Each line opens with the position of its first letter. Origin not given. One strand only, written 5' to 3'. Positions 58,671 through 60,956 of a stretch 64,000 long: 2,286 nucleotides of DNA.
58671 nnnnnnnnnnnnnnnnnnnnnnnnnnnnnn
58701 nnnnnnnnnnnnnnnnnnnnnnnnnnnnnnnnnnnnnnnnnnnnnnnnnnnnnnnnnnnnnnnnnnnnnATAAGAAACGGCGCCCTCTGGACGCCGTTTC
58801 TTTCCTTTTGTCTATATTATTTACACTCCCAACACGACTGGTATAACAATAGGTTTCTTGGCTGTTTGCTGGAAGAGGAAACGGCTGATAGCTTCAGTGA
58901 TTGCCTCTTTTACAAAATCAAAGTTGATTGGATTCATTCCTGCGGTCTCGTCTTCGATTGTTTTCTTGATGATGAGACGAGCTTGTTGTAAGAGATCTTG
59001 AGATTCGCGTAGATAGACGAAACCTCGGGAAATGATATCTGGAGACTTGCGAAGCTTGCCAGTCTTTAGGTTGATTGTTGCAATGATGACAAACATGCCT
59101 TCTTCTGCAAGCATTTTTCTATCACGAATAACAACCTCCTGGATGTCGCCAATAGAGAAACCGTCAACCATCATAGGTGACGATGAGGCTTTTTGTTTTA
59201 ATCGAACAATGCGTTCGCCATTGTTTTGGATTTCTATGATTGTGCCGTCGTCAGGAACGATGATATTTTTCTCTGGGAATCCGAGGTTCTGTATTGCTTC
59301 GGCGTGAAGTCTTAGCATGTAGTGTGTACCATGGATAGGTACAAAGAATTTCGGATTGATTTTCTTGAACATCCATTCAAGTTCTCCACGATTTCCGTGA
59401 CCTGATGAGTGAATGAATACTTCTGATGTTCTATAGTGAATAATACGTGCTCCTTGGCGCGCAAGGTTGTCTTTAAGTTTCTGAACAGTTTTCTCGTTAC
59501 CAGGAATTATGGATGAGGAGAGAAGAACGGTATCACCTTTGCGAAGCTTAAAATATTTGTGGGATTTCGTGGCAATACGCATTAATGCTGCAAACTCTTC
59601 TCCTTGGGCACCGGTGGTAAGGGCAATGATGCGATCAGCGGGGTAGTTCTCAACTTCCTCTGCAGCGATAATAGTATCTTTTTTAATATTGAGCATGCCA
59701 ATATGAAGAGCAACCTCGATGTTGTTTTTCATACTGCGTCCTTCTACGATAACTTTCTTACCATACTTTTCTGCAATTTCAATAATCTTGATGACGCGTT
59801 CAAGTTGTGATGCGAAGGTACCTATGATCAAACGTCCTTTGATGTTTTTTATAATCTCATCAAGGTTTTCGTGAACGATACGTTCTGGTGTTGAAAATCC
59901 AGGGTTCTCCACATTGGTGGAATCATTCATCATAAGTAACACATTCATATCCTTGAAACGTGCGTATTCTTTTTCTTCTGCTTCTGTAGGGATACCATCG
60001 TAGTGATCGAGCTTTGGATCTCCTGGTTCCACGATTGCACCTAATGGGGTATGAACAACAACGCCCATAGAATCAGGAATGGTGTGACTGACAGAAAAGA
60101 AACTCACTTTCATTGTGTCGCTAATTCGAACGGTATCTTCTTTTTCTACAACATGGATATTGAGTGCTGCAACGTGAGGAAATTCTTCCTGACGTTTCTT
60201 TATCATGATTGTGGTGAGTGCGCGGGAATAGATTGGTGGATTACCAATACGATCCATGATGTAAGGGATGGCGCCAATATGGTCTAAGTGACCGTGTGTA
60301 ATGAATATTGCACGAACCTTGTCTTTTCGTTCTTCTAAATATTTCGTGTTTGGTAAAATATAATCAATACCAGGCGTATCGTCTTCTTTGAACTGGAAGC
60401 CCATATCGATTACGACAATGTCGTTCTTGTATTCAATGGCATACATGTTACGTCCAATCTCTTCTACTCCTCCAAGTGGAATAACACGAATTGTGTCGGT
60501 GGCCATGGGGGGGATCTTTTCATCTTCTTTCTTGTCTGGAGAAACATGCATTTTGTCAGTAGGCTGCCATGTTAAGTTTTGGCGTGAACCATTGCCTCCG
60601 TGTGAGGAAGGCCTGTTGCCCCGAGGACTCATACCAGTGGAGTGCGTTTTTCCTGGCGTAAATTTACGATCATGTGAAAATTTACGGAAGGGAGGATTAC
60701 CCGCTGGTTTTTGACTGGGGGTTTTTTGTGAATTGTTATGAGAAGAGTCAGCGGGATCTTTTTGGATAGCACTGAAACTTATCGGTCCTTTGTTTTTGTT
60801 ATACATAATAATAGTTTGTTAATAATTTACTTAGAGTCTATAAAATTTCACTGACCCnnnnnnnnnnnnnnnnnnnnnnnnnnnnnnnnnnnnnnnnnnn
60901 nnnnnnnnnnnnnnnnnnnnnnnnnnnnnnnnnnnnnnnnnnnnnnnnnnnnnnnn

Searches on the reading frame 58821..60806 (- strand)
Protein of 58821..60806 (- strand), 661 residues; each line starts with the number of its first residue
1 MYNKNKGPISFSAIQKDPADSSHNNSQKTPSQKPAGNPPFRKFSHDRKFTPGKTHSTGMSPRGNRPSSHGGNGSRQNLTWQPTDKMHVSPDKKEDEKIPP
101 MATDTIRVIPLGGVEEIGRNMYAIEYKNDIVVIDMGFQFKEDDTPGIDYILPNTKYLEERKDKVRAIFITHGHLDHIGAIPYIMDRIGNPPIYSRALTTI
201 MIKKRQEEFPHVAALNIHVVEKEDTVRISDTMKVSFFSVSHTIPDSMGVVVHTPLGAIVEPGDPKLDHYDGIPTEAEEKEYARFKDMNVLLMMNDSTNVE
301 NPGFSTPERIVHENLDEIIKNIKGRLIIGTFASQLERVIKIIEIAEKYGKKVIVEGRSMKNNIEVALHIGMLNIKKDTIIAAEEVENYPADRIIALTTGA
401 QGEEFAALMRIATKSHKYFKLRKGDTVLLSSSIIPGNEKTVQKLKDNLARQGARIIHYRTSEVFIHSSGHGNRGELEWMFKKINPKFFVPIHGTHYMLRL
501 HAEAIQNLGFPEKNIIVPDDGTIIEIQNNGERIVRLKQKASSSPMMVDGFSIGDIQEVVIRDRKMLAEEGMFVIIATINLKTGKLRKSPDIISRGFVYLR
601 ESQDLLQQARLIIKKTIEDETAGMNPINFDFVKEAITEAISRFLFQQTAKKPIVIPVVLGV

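Call 40: search_protein_families(library=pfam, proteins=[window:58821-60806:-])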
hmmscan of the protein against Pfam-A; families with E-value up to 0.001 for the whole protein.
window:58821-60806:- (661 aa): 5 families
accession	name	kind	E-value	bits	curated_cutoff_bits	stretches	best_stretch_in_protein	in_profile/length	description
PF22505.1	RNase_J_b_CASP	-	2.7e-43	147.2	27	1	323-448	1-126/126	Ribonuclease J, beta-CASP domain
PF17770.6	RNase_J_C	-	5.7e-25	88.7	23.8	1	559-661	1-102/102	Ribonuclease J C-terminal domain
PF00753.33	Lactamase_B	-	1.2e-11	45.4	22.7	1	118-210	5-90/196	Metallo-beta-lactamase superfamily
PF12706.13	Lactamase_B_2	-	9e-10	38.9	27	1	158-313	23-178/200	Beta-lactamase superfamily domain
PF07521.17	RMMBL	-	5.9e-07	29.8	21.6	1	464-518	11-63/63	Zn-dependent metallo-hydrolase RNA specificity domain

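Call 61: find_encoding_contigs(protein=window:58821-60806:-, flank=10000, max_places=2)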
Protein window:58821-60806:- (661 aa): no gene with exactly this product is on record in the collection.
